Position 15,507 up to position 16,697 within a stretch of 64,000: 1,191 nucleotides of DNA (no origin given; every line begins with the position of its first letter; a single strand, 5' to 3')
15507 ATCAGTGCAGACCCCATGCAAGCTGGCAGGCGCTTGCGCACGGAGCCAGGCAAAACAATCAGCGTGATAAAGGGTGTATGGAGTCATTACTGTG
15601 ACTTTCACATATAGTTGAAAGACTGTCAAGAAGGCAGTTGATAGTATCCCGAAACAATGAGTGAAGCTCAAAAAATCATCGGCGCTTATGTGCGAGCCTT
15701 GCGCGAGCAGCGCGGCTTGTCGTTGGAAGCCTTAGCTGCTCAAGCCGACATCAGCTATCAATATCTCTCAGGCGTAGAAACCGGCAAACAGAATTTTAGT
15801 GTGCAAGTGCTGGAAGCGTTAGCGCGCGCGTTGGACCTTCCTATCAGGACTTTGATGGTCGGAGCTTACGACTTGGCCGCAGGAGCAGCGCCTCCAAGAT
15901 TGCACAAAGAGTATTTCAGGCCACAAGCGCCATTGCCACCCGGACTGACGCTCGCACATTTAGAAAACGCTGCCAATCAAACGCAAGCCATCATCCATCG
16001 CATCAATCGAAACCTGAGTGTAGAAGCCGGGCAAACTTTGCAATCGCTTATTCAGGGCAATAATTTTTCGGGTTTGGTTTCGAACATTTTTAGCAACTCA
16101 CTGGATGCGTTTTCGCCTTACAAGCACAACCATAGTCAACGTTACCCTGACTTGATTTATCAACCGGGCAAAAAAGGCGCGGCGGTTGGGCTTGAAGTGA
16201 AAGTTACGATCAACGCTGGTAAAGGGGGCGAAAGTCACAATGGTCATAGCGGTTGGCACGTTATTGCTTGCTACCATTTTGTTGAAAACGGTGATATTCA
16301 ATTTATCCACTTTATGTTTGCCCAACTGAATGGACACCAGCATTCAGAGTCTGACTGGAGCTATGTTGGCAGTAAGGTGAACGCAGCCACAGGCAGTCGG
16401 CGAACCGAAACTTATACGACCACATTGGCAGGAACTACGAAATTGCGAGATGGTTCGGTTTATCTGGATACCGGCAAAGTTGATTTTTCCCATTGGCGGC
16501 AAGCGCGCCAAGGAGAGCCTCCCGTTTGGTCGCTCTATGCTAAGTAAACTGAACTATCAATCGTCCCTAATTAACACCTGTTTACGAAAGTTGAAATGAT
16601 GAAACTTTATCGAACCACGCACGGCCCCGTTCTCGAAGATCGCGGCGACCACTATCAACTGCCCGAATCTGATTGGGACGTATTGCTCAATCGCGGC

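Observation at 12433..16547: Compact ~4-kb defense island (PARIS-like pair + type II R-M) embedded between metabolic genes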

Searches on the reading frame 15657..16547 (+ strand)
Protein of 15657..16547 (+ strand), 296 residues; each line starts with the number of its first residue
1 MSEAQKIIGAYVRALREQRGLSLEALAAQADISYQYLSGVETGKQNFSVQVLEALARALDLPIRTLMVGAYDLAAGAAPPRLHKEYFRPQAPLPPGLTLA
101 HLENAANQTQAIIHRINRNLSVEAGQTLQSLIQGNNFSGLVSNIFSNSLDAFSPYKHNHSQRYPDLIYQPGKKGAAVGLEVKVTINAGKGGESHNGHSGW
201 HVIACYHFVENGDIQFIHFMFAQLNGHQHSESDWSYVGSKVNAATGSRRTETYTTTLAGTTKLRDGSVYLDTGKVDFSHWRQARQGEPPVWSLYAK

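Call 5: search_protein_families(library=pfam, proteins=[window:15657-16547:+], max_evalue=0.01)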
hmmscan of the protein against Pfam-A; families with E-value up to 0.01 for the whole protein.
window:15657-16547:+ (296 aa): 5 families
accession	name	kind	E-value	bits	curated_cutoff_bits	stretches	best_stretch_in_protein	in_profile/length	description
PF01381.28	HTH_3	-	2.1e-14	53.7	23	1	12-64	1-53/55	Helix-turn-helix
PF13560.12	HTH_31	-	3.9e-14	53.1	27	1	8-62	2-57/64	Helix-turn-helix domain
PF12844.13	HTH_19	-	9.8e-06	25.8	30.2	1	11-70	3-62/64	Helix-turn-helix domain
PF13443.12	HTH_26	-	1e-05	26.1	22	1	14-67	4-58/63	Cro/C1-type HTH DNA-binding domain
PF13413.12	HTH_25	-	0.0013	19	24.6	1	13-43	3-33/62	Helix-turn-helix domain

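Call 6: search_protein_families(library=padloc, proteins=[window:15657-16547:+], max_evalue=0.01)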
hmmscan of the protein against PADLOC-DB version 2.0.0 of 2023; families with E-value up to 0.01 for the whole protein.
window:15657-16547:+ (296 aa): 19 families
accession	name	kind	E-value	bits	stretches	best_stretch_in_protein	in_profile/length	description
PDLC02926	HTH_VI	-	5.9e-14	50.1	1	8-73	2-67/92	-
PDLC03665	Control_protein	-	5.3e-11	40.6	1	2-66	3-68/77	control protein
PDLC04142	capH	-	1.9e-10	39.7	1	4-64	3-60/103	capH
PDLC03664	Control_protein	-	6.1e-08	31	1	9-66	15-72/74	control protein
PDLC03953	RmrA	-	3.1e-07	27.9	1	9-72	7-70/373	-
PDLC03947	RmrA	-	1.8e-06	25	1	3-65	7-69/383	-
PDLC03666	Control_protein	-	3e-06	25.6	1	8-64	7-63/77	control protein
PDLC03949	RmrA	-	4.9e-05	20.3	1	16-65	11-60/363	-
PDLC03954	RmrA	-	5.9e-05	20.2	1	6-137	9-133/380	-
PDLC03943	RmrA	-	9.7e-05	19.6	1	9-61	4-56/370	-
PDLC03944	RmrA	-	0.00015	19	1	5-64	4-63/384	-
PDLC03668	Control_protein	-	0.00025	19.5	1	12-60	13-61/79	control protein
PDLC03564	REase_II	-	0.00047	17.6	1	100-175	23-100/267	Type II restriction enzyme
PDLC03536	REase_II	-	0.0009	17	1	5-64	8-67/237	Type II restriction enzyme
PDLC03946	RmrA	-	0.001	15.9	1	14-67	9-62/357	-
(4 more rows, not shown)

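Call 7: search_protein_families(library=ncbifam, proteins=[window:15657-16547:+], max_evalue=0.01)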
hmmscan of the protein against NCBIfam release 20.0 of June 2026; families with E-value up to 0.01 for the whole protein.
window:15657-16547:+ (296 aa): 12 families
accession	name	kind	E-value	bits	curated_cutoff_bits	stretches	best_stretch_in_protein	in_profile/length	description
NF006015.0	PRK08154.1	subfamily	7.9e-14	51.5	204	1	7-67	30-90/314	anaerobic benzoate catabolism transcriptional regulator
NF010465.0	PRK13890.1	equivalog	2.4e-09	37.3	96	1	9-67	7-65/121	conjugal transfer protein TrbA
NF041677.1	trans_regClgR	equivalog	3.6e-09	36.7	170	1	6-72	7-73/113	transcriptional regulator ClgR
TIGR03070.1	couple_hipB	subfamily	1.6e-08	34.4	71.65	1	7-61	2-56/58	type II toxin-antitoxin system Y4mF family antitoxin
NF046032.1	TransRegSlrRBacil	equivalog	2.9e-07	30.7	250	1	7-66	1-61/149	HTH-type transcriptional regulator SlrR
NF050110.1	TransRegBldD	equivalog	2.3e-05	24.2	250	1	2-82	3-85/162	transcriptional regulator BldD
NF047948.1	male_kill_WMK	equivalog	3.9e-05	23.2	300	1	8-68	6-66/300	WO male-killing family protein Wmk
NF038139.1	Reg_Aceta_RamB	equivalog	7.9e-05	21.5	700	1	8-60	3-55/465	acetate metabolism transcriptional regulator RamB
NF003162.0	PRK04140.1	equivalog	0.00035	19.7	263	1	6-63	125-182/317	transcriptional regulator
NF041534.1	rodZ_Strepcoccus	equivalog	0.00081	18.7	375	1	5-72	3-75/275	cytoskeleton protein RodZ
NF041493.1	MobT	equivalog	0.0023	16.8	600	1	15-60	4-49/383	MobT family relaxase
NF041951.1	phage_RstR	subfamily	0.0061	16.8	80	0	12-67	7-62/108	RstR family transcriptional repressor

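Call 22: search_solved_structures(query=window:15657-16547:+, max_evalue=1, show_alignments=0)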
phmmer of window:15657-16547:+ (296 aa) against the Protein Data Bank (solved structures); distinct sequences matched with E-value up to 1: 34.
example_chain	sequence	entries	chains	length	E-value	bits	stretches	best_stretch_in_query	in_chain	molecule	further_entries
6rmq_A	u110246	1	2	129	5.1e-07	32.5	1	12-81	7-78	HTH-type transcriptional regulator DdrOC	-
6rnx_A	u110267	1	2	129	6.7e-07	32.2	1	12-75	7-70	HTH-type transcriptional regulator DdrOC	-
6rnz_A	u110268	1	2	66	8e-07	31.9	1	12-69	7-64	HTH-type transcriptional regulator DdrOC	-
6jq1_A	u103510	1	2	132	1.1e-06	31.4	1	12-80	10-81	Transcriptional regulator, XRE family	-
3qq6_A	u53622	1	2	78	2.5e-06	30.3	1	6-68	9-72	HTH-type transcriptional regulator sinR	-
5tn0_A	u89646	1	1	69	3.9e-06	29.6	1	8-68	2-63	HTH-type transcriptional regulator SinR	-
1b0n_A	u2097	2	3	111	1.1e-05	28.1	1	8-69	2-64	PROTEIN (SINR PROTEIN) | HTH-TYPE TRANSCRIPTIONAL REGULATOR SINR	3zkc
5woq_A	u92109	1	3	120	1.3e-05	27.9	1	5-72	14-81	Transcriptional regulator ClgR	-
1y7y_A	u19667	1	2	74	2.2e-05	27.2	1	9-66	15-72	C.AhdI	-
2b5a_A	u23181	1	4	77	3.2e-05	26.7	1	5-66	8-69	C.BclI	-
9xz9_A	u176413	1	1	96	5.6e-05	25.8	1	6-62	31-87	Quorum sensing controller protein QseC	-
3f51_A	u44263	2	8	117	0.00011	24.9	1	6-80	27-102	Clp gene regulator (ClgR)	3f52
7t5u_A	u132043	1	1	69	0.00021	24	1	5-61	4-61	Helix-turn-helix domain-containing protein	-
4fn3_A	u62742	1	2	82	0.00096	21.8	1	10-61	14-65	Regulatory protein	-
3clc_A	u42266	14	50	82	0.0018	20.9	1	10-61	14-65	Regulatory protein | R-M CONTROLLER PROTEIN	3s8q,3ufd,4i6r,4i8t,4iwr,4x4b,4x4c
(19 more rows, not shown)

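Call 24: find_homologous_proteins(query=window:15657-16547:+, max_evalue=0.001)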
Query window:15657-16547:+ (296 aa): 1228 proteins with E <= 0.001 among 5009 candidates; the best 120 are listed.
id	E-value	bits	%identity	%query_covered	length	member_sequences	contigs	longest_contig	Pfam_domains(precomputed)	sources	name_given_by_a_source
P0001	1.1e-196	670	100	100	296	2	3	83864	PF12844.14,PF01381.29,PF13560.13,PF13443.13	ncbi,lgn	-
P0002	1.6e-174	597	89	100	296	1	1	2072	PF12844.14,PF01381.29,PF13560.13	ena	-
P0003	2.9e-158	544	81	100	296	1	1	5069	PF01381.29,PF13560.13,PF13443.13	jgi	jgi:DNA-binding XRE family transcriptional regulator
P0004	5.9e-150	516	78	100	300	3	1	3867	PF12844.14,PF01381.29,PF13560.13,PF13443.13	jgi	jgi:DNA-binding XRE family transcriptional regulator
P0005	3.9e-149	514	76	100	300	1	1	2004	PF01381.29,PF13560.13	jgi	jgi:transcriptional regulator with XRE-family HTH domain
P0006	1.6e-148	512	76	100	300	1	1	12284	PF01381.29,PF13560.13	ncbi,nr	ncbi:helix-turn-helix transcriptional regulator [Acidithiobacillus sp. MC6.1]|nr:helix-turn-helix tr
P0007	2.3e-148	511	75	100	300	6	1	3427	PF12844.14,PF01381.29,PF13560.13,PF13443.13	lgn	-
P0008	2.8e-148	511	75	100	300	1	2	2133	PF12844.14,PF01381.29,PF13560.13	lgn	-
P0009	5.1e-148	510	75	100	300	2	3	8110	PF01381.29,PF13560.13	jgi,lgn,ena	-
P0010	5.5e-148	510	75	100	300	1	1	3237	PF12844.14,PF01381.29,PF13560.13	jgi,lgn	jgi:transcriptional regulator with XRE-family HTH domain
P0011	1.9e-147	508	74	100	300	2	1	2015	PF01381.29,PF13560.13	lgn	-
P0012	2.4e-147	508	75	100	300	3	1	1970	PF12844.14,PF01381.29,PF13560.13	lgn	-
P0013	2.7e-147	508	75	100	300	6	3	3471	PF12844.14,PF01381.29,PF13560.13,PF13443.13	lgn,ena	-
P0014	8.1e-147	506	76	99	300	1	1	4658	PF12844.14,PF01381.29,PF13560.13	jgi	jgi:transcriptional regulator with XRE-family HTH domain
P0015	1.1e-146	506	74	100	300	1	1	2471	PF01381.29,PF13560.13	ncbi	ncbi:Helix-turn-helix transcriptional regulator [Gammaproteobacteria bacterium]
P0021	2.3e-145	501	74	100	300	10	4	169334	PF01381.29,PF13560.13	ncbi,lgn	ncbi:MAG: helix-turn-helix transcriptional regulator [Candidatus Competibacter denitrificans]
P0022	3.6e-145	501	75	100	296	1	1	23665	PF01381.29,PF13560.13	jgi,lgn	jgi:transcriptional regulator with XRE-family HTH domain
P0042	1.7e-139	482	73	99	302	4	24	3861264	PF12844.14,PF01381.29,PF13560.13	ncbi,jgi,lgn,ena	jgi:transcriptional regulator with XRE-family HTH domain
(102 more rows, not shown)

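Call 25: find_encoding_contigs(protein=P0021, flank=5000, max_places=3)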
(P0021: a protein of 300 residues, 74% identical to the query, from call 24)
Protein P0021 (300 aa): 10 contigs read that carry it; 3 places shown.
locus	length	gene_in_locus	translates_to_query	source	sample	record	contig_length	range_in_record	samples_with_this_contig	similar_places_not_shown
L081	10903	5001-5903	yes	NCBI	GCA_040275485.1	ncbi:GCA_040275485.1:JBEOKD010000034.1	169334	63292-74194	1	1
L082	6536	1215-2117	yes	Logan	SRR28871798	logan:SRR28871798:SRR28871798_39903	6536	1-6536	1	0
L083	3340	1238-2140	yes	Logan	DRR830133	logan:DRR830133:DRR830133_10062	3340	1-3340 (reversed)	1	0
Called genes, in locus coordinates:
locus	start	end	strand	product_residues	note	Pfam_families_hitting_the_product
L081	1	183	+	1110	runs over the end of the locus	PF10070:DabA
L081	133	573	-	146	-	PF01850:PIN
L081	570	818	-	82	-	-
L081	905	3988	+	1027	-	PF00662:Proton_antipo_N, PF00361:Proton_antipo_M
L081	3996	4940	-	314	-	PF01555:N6_N4_Mtase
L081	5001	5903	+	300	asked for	PF13560:HTH_31, PF01381:HTH_3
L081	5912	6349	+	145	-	PF00583:Acetyltransf_1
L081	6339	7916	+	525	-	PF00361:Proton_antipo_M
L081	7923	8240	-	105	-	PF05437:AzlD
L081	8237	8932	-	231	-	PF03591:AzlC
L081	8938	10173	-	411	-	PF00144:Beta-lactamase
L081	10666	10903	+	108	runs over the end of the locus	PF03330:DPBB_1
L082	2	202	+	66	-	?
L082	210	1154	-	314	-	PF01555:N6_N4_Mtase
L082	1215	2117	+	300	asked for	PF13560:HTH_31, PF01381:HTH_3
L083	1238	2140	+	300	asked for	PF13560:HTH_31, PF01381:HTH_3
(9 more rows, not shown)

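Call 26: find_encoding_contigs(protein=P0042, flank=5000, max_places=3)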
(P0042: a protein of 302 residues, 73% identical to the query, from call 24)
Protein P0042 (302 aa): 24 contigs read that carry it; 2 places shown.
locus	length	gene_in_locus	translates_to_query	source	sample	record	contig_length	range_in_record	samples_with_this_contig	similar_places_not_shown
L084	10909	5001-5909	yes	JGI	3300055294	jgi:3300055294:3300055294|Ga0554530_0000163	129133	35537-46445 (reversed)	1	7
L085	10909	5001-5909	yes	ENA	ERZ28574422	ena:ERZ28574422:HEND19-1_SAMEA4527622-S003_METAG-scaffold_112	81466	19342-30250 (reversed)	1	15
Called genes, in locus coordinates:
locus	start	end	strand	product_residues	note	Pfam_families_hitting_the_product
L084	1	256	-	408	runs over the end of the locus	PF00155:Aminotran_1_2, PF01041:DegT_DnrJ_EryC1 (faint)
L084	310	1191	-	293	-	PF11103:DUF2887, PF14261:DUF4351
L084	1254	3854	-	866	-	PF01624:MutS_I, PF05188:MutS_II, PF05192:MutS_III, PF05190:MutS_IV, PF00488:MutS_V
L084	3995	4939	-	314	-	PF01555:N6_N4_Mtase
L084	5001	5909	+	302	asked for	PF12844:HTH_19 (faint), PF13560:HTH_31, PF01381:HTH_3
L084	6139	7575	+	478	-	PF00206:Lyase_1, PF14698:ASL_C2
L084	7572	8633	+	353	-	PF00528:BPD_transp_1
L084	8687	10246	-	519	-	PF02384:N6_Mtase, PF07669:Eco57I, PF22837:M_Eco57I_C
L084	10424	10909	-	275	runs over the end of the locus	PF09509:Hypoth_Ymh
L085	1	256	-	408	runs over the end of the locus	PF00155:Aminotran_1_2, PF01041:DegT_DnrJ_EryC1 (faint)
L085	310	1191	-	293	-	PF11103:DUF2887, PF14261:DUF4351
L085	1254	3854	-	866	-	PF01624:MutS_I, PF05188:MutS_II, PF05192:MutS_III, PF05190:MutS_IV, PF00488:MutS_V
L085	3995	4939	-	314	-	PF01555:N6_N4_Mtase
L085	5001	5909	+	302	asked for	PF12844:HTH_19 (faint), PF13560:HTH_31, PF01381:HTH_3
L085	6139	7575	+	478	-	PF00206:Lyase_1, PF14698:ASL_C2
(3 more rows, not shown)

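Call 27: find_encoding_contigs(protein=P0001, flank=10000, max_places=4)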
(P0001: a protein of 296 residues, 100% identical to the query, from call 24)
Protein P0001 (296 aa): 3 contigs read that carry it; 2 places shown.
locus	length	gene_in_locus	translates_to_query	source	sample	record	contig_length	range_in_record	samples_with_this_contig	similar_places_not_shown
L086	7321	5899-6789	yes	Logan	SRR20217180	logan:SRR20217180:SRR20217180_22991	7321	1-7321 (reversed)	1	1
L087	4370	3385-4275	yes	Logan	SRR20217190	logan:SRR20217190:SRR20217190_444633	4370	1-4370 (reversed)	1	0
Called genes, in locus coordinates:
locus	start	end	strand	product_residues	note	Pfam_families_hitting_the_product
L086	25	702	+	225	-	PF22741:PTP-NADK, PF03162:Y_phosphatase2, PF22784:PTP-SAK, PF13350:Y_phosphatase3 (faint), PF14566:PTPlike_phytase, PF22785:Tc-R-P, PF00782:DSPc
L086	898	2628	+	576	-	PF00501:AMP-binding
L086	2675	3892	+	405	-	PF13175:AAA_15, PF13476:AAA_23 (faint), PF13304:AAA_21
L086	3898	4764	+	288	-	PF14491:DUF4435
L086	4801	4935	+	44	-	-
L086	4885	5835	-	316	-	PF01555:N6_N4_Mtase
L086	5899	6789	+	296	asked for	PF12844:HTH_19 (weak), PF13560:HTH_31, PF01381:HTH_3, PF13443:HTH_26 (weak)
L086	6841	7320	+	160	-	?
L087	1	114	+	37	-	?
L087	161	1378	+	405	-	PF13175:AAA_15, PF13476:AAA_23 (faint), PF13304:AAA_21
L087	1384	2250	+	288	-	PF14491:DUF4435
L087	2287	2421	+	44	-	-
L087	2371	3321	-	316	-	PF01555:N6_N4_Mtase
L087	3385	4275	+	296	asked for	PF12844:HTH_19 (weak), PF13560:HTH_31, PF01381:HTH_3, PF13443:HTH_26 (weak)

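Call 31: find_related_loci(query=A1, collection=metagenome_contigs, flank=6000)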
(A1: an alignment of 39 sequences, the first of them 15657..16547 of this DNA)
Query A1 (296 aa) in metagenome_contigs; peptide patterns used: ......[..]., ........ (x = any residue, [..] = any of these).
499 stretches matched a pattern; 359 encode a relative of the query (tblastn E <= 1e-3); the best 80 are kept; 80 distinct loci.
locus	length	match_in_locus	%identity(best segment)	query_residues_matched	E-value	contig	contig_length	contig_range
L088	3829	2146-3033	75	1-296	4e-161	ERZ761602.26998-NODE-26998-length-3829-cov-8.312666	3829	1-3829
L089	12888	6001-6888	72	1-296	5e-148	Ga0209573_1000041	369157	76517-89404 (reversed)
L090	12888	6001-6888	70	1-296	4e-146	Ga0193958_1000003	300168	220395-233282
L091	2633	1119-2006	72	1-296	8e-153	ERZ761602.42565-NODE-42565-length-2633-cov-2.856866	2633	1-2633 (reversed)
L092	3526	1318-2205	68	1-296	1e-149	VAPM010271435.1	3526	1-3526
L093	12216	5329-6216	73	1-296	7e-145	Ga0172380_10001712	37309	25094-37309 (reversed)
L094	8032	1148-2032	69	1-295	7e-144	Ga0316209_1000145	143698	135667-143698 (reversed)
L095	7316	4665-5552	70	1-296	2e-143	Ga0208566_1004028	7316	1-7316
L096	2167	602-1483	67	1-294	1e-151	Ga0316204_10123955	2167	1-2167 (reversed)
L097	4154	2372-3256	71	1-295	2e-145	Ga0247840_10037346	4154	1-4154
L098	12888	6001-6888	67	1-296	3e-141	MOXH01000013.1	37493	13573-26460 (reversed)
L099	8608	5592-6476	68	1-294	6e-141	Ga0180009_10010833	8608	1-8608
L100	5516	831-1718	70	1-296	9e-141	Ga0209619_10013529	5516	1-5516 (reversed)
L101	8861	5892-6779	70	1-296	6e-140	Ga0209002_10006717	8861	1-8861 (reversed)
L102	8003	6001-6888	66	1-296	4e-140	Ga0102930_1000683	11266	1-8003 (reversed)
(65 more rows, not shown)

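Call 39: predict_structure(alignment_id=A1)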
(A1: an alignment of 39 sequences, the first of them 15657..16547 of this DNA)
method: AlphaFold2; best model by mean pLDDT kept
length: 296 residues; sequences in the alignment: 39
mean_pLDDT: 87.5   pTM: 0.73
mean pLDDT of the five models: 87.5, 85.5, 83.8, 82.7, 77.2
residues with pLDDT >= 90: 169; 70-90: 101; 50-70: 26; < 50: 0
segments of 3 or more residues with pLDDT < 50: none
pLDDT, mean of each block of 10 residues (from residue 1): 80 90 98 97 91 96 83 67 95 96 97 88 81 83 96 92 85 86 75 83 92 92 93 83 61 89 95 86 90 86
secondary structure, 60 per line:
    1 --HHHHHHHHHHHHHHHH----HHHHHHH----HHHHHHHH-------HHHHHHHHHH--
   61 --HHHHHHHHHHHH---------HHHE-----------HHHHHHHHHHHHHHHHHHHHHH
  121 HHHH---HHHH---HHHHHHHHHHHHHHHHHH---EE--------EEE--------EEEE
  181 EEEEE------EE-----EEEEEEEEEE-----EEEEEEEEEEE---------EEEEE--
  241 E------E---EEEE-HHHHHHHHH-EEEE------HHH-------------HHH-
elements in order: H3-18 H23-29 H34-41 H49-58 H63-74 H99-124 H128-131 H135-152 E166-168 E177-185 E199-208 E214-224 E234-238 E252-255 H257-265 E267-270

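Call 53: search_dna_similar(query=window:15657-16547:+, collection=plasmids, mode=protein, max_rows=15)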
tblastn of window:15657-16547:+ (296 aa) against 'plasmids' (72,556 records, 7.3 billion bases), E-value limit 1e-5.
Records with a match: 9; places in all: 9; records where one place covers at least 80% of the query: 0.
Best place of each record, by identity: <60% 9.
By first word of the organism name: Rhizobium 4; Psychrobacter 1; Klebsiella 1; Raoultella 1; Hymenobacter 1; Shinella 1.
By predicted mobility (MOB-suite, as given by PLSDB): non-mobilizable 4; mobilizable 3; conjugative 2.
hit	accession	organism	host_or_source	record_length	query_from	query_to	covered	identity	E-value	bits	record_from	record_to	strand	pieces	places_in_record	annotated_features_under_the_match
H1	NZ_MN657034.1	Psychrobacter sp.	-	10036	12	189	60%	27.3%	8e-8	61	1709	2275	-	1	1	helix-turn-helix transcriptional regulator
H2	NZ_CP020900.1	Rhizobium phaseoli Brasil 5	Phaseolus vulgaris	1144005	1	85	29%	39.5%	2e-6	56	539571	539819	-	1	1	record has no annotation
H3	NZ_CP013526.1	Rhizobium phaseoli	Phaseolus vulgaris,Whole ...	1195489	1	83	28%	40.5%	1e-6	57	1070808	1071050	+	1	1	record has no annotation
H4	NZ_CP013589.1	Rhizobium phaseoli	Phaseolus vulgaris,Whole ...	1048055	1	83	28%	40.0%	4e-6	56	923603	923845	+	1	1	record has no annotation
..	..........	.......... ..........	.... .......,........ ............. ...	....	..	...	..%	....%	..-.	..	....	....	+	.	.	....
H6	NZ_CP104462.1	Raoultella ornithinolytica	whole organism,wastewater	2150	82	207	43%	24.8%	1e-5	54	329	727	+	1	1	hypothetical protein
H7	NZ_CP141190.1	Hymenobacter sp. GOD-10R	single cell,Crepidiastrum sonchifolium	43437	6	67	21%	48.4%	4e-7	59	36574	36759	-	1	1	helix-turn-helix transcriptional regulator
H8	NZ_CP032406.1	Rhizobium rosettiformans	Isolation,ex cyanobacteria field sample ...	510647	3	68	22%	43.9%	2e-6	56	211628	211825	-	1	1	helix-turn-helix transcriptional regulator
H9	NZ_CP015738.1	Shinella sp. HZN7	-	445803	6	70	22%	43.9%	3e-7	59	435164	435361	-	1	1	helix-turn-helix transcriptional regulator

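Call 70: find_encoding_contigs(protein=P0022, flank=10000, max_places=2)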
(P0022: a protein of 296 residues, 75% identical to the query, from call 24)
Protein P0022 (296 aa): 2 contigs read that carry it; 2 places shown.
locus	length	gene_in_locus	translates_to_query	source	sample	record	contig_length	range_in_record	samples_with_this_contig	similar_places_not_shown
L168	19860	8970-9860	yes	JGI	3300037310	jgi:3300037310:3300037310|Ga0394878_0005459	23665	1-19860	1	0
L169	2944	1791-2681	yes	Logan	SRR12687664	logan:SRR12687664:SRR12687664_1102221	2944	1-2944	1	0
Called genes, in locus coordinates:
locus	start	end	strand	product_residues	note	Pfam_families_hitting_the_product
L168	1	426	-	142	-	?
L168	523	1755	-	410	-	PF13570:Beta-prop_ACSF4, PF13360:PQQ_2, PF01011:PQQ (weak)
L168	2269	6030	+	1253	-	PF13620:CarboxypepD_reg, PF25183:OMP_b-brl_4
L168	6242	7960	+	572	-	PF00732:GMC_oxred_N, PF00890:FAD_binding_2 (weak), PF01266:DAO (faint), PF05199:GMC_oxred_C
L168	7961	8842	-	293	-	PF01555:N6_N4_Mtase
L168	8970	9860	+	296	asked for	PF13560:HTH_31, PF01381:HTH_3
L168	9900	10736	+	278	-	PF01557:FAA_hydrolase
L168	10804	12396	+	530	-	PF00171:Aldedh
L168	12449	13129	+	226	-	-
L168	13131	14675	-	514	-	-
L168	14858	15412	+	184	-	PF07638:Sigma70_ECF (faint), PF04542:Sigma70_r2, PF08281:Sigma70_r4_2, PF04545:Sigma70_r4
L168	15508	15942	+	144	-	-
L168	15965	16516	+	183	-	PF14060:DUF4252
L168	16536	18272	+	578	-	PF00092:VWA, PF13519:VWA_2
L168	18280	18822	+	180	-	PF14060:DUF4252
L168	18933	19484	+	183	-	PF00578:AhpC-TSA, PF08534:Redoxin, PF00085:Thioredoxin, PF13905:Thioredoxin_8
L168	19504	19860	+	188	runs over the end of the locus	PF14060:DUF4252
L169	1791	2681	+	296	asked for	PF13560:HTH_31, PF01381:HTH_3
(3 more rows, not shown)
